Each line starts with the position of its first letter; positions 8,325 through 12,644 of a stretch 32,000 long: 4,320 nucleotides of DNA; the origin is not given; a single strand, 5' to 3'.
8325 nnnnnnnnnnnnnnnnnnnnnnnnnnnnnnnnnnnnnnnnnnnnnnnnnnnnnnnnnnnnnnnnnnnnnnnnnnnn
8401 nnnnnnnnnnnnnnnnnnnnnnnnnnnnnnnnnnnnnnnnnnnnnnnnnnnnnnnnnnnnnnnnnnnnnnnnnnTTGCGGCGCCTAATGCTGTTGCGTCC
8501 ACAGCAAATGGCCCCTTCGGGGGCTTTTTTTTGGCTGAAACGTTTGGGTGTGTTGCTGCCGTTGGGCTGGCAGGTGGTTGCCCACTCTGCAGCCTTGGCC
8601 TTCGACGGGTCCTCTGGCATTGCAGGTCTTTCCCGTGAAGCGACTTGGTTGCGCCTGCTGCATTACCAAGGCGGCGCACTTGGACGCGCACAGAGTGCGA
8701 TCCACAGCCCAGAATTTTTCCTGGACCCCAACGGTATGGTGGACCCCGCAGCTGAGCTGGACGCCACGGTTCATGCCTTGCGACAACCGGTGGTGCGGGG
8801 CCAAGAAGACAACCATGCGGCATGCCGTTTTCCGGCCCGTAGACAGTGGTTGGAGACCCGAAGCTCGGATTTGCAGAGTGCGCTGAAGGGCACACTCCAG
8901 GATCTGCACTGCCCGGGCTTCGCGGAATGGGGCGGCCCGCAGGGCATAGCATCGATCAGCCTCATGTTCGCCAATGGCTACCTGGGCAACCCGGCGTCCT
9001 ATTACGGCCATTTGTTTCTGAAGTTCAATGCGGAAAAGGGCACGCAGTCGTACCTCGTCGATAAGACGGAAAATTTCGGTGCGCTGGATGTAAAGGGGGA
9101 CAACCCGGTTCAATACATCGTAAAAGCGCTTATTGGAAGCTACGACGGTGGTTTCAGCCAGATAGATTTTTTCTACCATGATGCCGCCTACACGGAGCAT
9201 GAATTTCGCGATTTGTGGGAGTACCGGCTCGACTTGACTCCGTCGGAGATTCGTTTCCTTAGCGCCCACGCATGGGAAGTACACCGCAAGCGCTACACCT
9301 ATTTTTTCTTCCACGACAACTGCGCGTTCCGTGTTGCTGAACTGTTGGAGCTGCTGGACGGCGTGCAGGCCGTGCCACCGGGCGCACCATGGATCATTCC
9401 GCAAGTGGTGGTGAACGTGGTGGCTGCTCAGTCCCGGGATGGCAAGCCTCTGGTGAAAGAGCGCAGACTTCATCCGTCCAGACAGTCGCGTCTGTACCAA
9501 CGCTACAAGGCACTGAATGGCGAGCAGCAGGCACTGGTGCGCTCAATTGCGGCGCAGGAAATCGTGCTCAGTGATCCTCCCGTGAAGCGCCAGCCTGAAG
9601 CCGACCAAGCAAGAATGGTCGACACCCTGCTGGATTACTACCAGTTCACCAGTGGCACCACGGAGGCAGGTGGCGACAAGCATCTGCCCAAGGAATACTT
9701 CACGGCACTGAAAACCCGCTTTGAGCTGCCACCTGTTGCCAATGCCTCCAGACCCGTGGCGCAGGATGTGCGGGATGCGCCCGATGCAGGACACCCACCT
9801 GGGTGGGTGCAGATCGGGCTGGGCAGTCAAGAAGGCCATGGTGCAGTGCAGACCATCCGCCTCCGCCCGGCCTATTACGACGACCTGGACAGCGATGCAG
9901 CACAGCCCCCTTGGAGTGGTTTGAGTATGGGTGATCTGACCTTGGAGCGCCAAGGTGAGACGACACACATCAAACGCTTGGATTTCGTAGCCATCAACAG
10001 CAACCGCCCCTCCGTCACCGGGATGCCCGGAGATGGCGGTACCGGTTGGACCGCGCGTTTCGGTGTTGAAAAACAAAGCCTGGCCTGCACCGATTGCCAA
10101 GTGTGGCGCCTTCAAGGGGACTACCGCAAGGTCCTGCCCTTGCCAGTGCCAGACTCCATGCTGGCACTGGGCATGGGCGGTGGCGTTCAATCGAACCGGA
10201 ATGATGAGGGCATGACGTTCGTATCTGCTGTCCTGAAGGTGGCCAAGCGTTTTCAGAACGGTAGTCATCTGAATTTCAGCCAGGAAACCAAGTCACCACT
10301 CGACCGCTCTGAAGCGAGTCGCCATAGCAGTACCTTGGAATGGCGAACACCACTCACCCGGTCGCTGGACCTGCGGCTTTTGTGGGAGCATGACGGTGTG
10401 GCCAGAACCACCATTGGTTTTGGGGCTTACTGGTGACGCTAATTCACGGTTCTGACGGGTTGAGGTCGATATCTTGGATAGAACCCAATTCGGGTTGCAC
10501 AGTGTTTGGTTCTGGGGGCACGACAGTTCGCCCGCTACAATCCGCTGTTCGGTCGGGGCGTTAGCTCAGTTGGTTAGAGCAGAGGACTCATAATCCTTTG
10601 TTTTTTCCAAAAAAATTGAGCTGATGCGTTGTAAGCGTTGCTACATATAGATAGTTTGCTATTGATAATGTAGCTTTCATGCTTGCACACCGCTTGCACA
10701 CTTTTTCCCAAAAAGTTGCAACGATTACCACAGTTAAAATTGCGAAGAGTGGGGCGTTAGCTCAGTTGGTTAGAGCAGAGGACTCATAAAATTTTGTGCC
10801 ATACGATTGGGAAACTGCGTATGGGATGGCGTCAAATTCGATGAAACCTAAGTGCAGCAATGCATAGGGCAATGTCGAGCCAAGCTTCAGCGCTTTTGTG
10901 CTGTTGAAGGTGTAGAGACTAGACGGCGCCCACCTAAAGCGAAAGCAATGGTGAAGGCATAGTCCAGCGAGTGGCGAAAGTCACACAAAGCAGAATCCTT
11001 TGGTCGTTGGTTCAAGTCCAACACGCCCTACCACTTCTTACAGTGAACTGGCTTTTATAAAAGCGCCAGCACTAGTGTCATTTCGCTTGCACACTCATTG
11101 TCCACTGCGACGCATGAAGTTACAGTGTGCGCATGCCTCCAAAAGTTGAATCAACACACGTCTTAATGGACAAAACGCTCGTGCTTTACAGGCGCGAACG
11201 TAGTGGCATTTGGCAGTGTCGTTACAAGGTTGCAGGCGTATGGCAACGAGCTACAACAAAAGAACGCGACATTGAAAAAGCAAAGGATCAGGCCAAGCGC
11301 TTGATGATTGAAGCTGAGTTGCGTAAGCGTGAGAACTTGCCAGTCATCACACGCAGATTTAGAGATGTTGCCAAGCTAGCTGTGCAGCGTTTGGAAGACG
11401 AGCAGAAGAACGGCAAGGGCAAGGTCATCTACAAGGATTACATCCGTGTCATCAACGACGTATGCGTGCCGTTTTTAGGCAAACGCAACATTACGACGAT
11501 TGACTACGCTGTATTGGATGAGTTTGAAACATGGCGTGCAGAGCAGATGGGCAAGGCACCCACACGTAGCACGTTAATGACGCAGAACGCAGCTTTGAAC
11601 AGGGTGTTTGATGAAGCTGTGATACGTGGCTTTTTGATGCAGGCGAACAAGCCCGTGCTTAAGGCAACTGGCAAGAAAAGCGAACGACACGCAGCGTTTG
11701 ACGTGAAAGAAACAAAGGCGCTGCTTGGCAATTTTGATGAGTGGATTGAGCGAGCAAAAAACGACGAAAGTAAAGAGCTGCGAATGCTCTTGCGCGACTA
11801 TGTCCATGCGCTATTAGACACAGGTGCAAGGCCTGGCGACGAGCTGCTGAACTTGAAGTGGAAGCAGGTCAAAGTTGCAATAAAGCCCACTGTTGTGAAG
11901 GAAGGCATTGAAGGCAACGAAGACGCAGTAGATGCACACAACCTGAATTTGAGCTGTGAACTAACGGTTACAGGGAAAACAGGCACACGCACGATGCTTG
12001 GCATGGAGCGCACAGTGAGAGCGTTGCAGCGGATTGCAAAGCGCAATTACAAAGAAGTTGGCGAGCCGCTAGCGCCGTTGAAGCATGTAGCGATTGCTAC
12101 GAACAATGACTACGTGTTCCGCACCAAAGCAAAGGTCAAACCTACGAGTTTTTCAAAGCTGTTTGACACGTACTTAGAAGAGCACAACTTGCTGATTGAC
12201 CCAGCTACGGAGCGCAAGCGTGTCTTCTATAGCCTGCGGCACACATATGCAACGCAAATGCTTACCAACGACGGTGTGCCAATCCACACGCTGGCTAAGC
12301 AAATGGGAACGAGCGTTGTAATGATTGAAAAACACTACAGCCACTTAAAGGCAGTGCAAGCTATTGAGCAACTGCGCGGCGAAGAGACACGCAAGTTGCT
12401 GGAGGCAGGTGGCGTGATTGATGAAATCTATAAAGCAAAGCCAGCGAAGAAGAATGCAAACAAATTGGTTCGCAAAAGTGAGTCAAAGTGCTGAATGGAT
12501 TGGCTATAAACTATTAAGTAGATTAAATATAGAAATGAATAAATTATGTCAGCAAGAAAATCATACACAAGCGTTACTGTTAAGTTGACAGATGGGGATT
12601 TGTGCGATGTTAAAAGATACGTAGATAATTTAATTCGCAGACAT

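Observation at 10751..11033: Island-borne tRNA(CAU) carrying an Azoarcus-type IC3 group I intron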

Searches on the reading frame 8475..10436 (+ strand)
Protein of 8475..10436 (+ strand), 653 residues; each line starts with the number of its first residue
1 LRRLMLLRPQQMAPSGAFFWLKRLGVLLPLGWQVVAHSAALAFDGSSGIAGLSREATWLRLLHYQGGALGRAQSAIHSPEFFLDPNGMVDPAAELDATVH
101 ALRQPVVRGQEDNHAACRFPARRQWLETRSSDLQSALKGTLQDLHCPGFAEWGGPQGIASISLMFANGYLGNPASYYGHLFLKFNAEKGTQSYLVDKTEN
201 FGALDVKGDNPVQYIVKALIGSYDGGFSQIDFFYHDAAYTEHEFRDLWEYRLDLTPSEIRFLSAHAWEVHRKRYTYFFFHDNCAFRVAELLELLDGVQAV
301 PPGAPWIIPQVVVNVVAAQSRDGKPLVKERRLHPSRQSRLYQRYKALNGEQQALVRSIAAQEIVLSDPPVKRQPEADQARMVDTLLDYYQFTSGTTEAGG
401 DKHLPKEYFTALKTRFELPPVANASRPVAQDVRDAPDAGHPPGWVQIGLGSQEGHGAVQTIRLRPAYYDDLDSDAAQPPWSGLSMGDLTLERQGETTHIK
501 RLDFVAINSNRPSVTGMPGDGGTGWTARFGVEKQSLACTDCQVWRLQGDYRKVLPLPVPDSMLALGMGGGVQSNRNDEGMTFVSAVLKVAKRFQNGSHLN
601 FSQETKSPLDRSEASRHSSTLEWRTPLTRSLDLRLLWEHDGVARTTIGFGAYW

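Call 49: search_protein_families(library=ncbifam, proteins=[window:8475-10436:+], max_evalue=0.00001)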
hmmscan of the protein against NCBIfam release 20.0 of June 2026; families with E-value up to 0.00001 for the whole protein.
window:8475-10436:+ (653 aa): 0 families

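Call 51: find_homologous_proteins(query=window:8475-10436:+, max_evalue=1e-30)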
Query window:8475-10436:+ (653 aa): 418 proteins with E <= 1e-30 among 8000 candidates; the best 120 are listed.
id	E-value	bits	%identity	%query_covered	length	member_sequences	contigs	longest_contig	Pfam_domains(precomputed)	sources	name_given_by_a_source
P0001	0.0e+0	1451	96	99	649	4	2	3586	PF25225.2,PF13387.13,PF25222.2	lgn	-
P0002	0.0e+0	1255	83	99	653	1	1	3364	PF25225.2,PF13387.13,PF25222.2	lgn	-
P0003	0.0e+0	1155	77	98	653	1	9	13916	PF25225.2,PF13387.13,PF25222.2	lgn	-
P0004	0.0e+0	1152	75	99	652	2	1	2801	PF25225.2,PF13387.13,PF25222.2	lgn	-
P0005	0.0e+0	1135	74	99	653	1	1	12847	PF25225.2,PF13387.13,PF25222.2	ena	-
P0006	0.0e+0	1134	75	99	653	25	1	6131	PF25225.2,PF13387.13,PF25222.2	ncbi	-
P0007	0.0e+0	1131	74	99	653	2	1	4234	PF25225.2,PF13387.13,PF25222.2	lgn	-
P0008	0.0e+0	1107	74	99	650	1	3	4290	PF25225.2,PF13387.13,PF25222.2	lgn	-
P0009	0.0e+0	1106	73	99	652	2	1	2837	PF25225.2,PF13387.13,PF25222.2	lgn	-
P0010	0.0e+0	1086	73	99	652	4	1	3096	PF25225.2,PF13387.13,PF25222.2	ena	-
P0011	0.0e+0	1079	72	98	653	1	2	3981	PF25225.2,PF13387.13,PF25222.2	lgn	-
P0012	0.0e+0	1076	69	99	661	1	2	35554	PF25225.2,PF13387.13,PF25222.2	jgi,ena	-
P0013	0.0e+0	1062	70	99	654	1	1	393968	PF25225.2,PF13387.13,PF25222.2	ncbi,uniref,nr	ncbi:DUF4105 domain-containing protein [Curvibacter sp. APW13]|uniref:Lnb N-terminal periplasmic dom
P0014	0.0e+0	1051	69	99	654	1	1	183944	PF25225.2,PF13387.13,PF25222.2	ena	-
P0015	1.7e-207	709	51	97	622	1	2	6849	PF25225.2,PF13387.13,PF25222.2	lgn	-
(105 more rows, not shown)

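Call 52: find_encoding_contigs(protein=P0013, flank=4000, max_places=2)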
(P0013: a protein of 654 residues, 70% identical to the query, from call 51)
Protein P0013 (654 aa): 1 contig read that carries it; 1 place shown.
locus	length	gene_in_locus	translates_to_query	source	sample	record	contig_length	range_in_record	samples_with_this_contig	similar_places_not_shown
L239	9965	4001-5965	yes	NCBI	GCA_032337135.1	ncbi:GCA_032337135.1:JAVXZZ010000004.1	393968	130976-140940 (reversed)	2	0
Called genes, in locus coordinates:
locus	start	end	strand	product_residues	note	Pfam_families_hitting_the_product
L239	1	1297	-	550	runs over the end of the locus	PF02463:SMC_N, PF13476:AAA_23, PF13304:AAA_21 (faint)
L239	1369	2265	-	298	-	PF01513:NAD_kinase, PF20143:NAD_kinase_C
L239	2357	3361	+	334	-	PF03444:WHD_HrcA (weak), PF01628:HrcA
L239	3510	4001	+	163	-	PF11220:DUF3015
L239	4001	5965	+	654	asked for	PF25225:DUF7843, PF13387:Lnb_N, PF25222:DUF7840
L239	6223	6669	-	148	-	PF00376:MerR, PF13411:MerR_1, PF09278:MerR-DNA-bind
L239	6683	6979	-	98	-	PF02036:SCP2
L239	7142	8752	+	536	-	PF03255:ACCA, PF01039:Carboxyl_trans, PF03255:ACCA (weak)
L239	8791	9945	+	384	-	PF02771:Acyl-CoA_dh_N, PF02770:Acyl-CoA_dh_M, PF00441:Acyl-CoA_dh_1, PF08028:Acyl-CoA_dh_2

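Call 53: find_encoding_contigs(protein=P0003, flank=4000, max_places=3)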
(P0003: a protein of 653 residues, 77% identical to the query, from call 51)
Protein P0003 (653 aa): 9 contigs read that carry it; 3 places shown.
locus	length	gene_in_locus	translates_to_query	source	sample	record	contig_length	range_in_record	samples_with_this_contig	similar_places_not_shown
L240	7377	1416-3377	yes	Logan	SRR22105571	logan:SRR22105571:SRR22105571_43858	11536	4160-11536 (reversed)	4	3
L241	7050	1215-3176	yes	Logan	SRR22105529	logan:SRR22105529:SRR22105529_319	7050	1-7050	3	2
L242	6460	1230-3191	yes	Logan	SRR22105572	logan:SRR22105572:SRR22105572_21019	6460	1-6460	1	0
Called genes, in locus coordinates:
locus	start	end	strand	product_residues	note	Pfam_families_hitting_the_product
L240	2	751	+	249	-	?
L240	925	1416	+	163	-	PF11220:DUF3015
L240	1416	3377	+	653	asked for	PF25225:DUF7843, PF13387:Lnb_N, PF25222:DUF7840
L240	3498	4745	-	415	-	PF08668:HDOD (faint), PF13487:HD_5 (weak), PF01966:HD, PF13487:HD_5, PF01966:HD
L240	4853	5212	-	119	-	PF06993:DUF1304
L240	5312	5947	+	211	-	PF00440:TetR_N, PF21351:TetR_C_41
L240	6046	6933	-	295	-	PF00126:HTH_1, PF03466:LysR_substrate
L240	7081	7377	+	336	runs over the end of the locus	PF16884:ADH_N_2, PF00107:ADH_zinc_N, PF13602:ADH_zinc_N_2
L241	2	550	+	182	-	?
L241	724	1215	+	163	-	PF11220:DUF3015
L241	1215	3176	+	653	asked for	PF25225:DUF7843, PF13387:Lnb_N, PF25222:DUF7840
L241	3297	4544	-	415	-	PF08668:HDOD (faint), PF13487:HD_5 (weak), PF01966:HD, PF13487:HD_5, PF01966:HD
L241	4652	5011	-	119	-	PF06993:DUF1304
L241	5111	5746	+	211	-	PF00440:TetR_N, PF21351:TetR_C_41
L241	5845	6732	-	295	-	PF00126:HTH_1, PF03466:LysR_substrate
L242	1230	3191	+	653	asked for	PF25225:DUF7843, PF13387:Lnb_N, PF25222:DUF7840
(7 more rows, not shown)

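Call 54: find_encoding_contigs(protein=P0005, flank=4000, max_places=2)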
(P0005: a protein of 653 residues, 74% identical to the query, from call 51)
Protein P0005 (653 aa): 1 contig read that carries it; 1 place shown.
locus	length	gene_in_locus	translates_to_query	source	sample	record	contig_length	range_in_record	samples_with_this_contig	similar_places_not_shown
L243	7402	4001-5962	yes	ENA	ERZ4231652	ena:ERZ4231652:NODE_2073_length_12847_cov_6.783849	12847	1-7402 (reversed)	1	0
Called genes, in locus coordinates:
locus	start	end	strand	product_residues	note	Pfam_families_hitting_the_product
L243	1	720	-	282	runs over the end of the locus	PF12849:PBP_like_2, PF01547:SBP_bac_1 (faint), PF13531:SBP_bac_11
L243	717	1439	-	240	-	PF00005:ABC_tran, PF02463:SMC_N (faint), PF13304:AAA_21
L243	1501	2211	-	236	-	-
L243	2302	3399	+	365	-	PF00126:HTH_1, PF12974:Phosphonate-bd (weak), PF13531:SBP_bac_11, PF12727:PBP_like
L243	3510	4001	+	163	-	PF11220:DUF3015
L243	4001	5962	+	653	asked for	PF25225:DUF7843, PF13387:Lnb_N, PF25222:DUF7840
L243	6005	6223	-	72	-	-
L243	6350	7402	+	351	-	?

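Call 56: find_encoding_contigs(protein=P0001, flank=4000, max_places=3)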
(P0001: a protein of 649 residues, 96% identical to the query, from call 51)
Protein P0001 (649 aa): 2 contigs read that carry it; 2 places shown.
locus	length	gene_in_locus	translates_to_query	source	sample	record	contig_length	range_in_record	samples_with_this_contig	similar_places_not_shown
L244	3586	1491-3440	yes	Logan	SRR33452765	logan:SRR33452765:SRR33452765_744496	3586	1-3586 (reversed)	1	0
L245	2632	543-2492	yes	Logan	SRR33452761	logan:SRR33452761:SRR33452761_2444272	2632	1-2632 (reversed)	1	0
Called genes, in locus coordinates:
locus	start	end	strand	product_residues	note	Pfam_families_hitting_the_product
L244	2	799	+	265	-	?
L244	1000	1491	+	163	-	PF11220:DUF3015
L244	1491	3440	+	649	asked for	PF25225:DUF7843, PF13387:Lnb_N, PF25222:DUF7840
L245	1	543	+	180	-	?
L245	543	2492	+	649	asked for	PF25225:DUF7843, PF13387:Lnb_N, PF25222:DUF7840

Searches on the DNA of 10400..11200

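Call 4: search_rna_families(source=window, start=10400, end=11200, threshold=evalue, max_evalue=10, show_alignments=4)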
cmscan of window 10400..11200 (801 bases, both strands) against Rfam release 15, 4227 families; matches with E-value up to 10: 5.
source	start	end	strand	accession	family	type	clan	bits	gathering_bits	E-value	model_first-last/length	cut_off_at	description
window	10776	10986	+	RF00028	Intron_gpI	Intron;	-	48.4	50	3.8e-11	1-253/253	no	Group I catalytic intron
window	10555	10631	+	RF00005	tRNA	Gene; tRNA;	CL00001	28.3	29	0.0012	1-71/71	no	tRNA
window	10789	10838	+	RF03377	mir-960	Gene; miRNA;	-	16.6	100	3.8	1-93/93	no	mir-960 microRNA precursor family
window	10987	11031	-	RF04354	Plastid-ycf2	Cis-reg;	-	15.8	65.7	3.3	1-75/75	no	Plastid-ycf2 5UTR RNA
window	10640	10772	+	RF02374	YenS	Gene; sRNA;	-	15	80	1.2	1-169/169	no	Yersinia YenS sRNA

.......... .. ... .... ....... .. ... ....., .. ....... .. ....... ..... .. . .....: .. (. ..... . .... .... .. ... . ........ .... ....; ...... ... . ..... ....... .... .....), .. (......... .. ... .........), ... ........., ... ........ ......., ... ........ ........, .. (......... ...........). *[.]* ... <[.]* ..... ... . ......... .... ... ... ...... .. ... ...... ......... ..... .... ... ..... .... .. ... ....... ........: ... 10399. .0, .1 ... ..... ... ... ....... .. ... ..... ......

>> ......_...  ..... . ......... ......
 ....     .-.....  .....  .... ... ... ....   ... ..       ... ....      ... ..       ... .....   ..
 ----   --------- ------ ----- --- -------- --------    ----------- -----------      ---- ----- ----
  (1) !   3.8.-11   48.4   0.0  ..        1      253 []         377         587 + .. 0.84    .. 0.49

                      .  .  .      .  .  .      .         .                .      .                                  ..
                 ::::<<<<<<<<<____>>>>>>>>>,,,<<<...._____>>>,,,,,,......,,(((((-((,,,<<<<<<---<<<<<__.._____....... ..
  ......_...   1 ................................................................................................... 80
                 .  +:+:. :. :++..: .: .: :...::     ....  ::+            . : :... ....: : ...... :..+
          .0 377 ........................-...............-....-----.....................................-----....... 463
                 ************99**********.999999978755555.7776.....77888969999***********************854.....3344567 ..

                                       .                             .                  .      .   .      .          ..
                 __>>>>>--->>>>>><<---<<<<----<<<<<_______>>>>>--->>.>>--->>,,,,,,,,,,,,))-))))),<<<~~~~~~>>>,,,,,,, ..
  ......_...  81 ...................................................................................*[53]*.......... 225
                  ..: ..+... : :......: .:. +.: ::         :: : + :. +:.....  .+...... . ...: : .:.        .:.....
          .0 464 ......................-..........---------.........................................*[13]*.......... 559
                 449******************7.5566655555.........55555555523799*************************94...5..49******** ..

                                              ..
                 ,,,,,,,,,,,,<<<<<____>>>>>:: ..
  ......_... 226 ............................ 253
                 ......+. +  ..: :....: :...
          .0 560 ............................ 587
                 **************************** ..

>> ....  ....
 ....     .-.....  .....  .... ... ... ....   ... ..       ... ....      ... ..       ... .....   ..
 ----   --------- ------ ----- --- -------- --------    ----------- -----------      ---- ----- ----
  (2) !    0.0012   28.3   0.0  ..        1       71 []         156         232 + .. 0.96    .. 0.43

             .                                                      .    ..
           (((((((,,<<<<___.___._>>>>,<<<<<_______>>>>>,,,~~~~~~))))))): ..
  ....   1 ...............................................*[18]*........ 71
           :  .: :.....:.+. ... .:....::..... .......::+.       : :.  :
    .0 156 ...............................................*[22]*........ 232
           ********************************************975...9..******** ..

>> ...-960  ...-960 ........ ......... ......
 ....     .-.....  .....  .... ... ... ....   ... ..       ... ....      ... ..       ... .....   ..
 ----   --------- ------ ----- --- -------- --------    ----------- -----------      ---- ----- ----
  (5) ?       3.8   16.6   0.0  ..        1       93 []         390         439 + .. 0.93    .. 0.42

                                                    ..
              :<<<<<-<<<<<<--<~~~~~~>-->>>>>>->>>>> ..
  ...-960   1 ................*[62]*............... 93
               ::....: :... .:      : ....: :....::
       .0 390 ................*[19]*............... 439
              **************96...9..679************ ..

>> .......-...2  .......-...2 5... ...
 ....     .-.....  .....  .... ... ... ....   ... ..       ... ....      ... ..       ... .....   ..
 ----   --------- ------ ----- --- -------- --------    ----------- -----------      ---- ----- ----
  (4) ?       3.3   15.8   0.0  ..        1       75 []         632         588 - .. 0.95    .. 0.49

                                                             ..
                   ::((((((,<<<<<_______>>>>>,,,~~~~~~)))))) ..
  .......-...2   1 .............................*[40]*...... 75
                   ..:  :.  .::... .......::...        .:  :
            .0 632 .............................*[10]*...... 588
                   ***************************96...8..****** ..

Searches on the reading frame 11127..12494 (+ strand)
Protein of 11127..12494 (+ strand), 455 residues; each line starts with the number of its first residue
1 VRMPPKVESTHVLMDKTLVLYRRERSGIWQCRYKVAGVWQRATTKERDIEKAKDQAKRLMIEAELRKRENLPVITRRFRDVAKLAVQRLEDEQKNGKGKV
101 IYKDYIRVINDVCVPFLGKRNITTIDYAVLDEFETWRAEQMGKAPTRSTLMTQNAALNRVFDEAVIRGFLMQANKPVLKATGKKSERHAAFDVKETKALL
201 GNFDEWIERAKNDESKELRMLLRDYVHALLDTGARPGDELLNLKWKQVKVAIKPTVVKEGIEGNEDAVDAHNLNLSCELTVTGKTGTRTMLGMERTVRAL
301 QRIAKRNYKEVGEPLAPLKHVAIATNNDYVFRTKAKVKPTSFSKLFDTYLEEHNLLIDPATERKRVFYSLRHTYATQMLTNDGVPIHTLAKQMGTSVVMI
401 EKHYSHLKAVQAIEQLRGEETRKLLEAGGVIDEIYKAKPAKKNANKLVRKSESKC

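Call 15: search_protein_families(library=pfam, proteins=[window:11127-12494:+], max_evalue=0.01)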
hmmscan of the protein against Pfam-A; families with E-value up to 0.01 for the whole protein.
window:11127-12494:+ (455 aa): 1 family
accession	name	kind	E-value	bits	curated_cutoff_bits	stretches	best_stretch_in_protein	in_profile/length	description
PF00589.27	Phage_integrase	-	8.7e-09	35.8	27.1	1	214-408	16-169/172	Phage integrase family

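Call 25: find_related_loci(query=A1, collection=metagenome_contigs, flank=4000)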
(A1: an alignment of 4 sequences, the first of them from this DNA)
Query A1 (453 aa) in metagenome_contigs; peptide patterns used: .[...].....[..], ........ (x = any residue, [..] = any of these).
600 stretches matched a pattern (row limit reached: there are more); 456 encode a relative of the query (tblastn E <= 1e-3); the best 80 are kept; 80 distinct loci.
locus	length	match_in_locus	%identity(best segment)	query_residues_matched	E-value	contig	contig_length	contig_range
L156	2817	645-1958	81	1-436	0e+0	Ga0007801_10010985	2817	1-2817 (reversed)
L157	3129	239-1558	68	1-436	0e+0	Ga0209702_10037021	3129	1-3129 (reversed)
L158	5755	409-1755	65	1-444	0e+0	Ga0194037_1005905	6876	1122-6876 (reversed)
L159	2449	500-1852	65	1-446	0e+0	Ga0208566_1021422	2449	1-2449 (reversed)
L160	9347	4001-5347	65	1-444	0e+0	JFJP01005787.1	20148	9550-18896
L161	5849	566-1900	66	1-441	0e+0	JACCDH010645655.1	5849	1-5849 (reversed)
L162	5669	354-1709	65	1-448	0e+0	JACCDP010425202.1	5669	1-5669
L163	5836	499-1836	65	1-444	0e+0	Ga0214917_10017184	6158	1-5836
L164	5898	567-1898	66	1-440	0e+0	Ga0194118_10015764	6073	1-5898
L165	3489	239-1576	65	1-444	0e+0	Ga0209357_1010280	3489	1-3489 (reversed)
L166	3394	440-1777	65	1-444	0e+0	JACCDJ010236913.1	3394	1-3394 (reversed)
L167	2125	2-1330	65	4-444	0e+0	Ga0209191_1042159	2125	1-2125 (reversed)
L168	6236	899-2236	65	1-444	0e+0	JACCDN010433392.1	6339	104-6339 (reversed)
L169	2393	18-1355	65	1-444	0e+0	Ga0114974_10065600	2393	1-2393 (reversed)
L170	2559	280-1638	65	1-444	0e+0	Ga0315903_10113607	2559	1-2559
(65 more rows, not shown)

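Call 26: find_related_loci(query=A1, collection=viral_contigs, flank=4000)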
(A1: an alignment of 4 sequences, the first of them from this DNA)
Query A1 (453 aa) in viral_contigs; peptide patterns used: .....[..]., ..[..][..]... (x = any residue, [..] = any of these).
127 stretches matched a pattern; 3 encode a relative of the query (tblastn E <= 1e-3); 3 distinct loci.
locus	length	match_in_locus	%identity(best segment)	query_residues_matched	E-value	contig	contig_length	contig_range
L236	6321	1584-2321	27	140-410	9e-15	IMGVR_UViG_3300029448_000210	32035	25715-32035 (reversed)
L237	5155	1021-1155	47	355-403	1e-6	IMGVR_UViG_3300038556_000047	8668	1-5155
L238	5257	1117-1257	45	366-414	1e-5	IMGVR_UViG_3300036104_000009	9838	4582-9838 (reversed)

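Call 65: search_protein_families(library=phrogs, proteins=[window:11133-12494:+], max_evalue=0.001)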
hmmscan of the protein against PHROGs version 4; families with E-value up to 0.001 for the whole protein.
window:11133-12494:+ (453 aa): 3 families
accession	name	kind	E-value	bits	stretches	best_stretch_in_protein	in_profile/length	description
phrog_1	-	integration and excision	3.6e-32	113.4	1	15-440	111-477/611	integrase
phrog_216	-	integration and excision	7.9e-12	45.9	1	226-410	82-229/301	integrase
phrog_7685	-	integration and excision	1.8e-06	28.7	1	316-407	141-225/240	integrase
